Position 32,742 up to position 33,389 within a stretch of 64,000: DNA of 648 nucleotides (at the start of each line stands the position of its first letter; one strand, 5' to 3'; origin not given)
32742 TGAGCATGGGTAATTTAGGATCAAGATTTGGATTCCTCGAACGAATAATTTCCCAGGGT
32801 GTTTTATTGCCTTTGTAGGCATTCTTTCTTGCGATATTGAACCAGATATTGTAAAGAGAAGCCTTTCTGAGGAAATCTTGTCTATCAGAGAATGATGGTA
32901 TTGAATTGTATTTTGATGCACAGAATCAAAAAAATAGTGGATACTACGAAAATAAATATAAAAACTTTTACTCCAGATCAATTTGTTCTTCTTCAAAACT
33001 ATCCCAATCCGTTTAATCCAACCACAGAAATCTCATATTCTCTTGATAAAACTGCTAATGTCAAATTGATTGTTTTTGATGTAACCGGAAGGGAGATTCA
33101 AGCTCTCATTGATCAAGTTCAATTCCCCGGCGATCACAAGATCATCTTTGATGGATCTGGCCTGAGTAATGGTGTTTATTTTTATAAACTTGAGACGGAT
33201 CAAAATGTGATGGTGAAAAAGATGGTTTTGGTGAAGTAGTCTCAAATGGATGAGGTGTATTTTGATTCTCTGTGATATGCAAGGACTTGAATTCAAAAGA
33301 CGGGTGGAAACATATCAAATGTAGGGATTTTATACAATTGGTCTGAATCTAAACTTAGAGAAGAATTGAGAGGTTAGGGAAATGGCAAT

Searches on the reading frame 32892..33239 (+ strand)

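Call 33: search_protein_families(library=pfam, proteins=[window:32892-33239:+], max_evalue=0.00001)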
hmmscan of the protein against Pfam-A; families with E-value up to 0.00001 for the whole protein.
window:32892-33239:+ (115 aa): 1 family
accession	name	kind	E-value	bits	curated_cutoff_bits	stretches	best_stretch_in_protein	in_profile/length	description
PF18962.6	Por_Secre_tail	-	6.9e-11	42.7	27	1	37-112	2-74/75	Secretion system C-terminal sorting domain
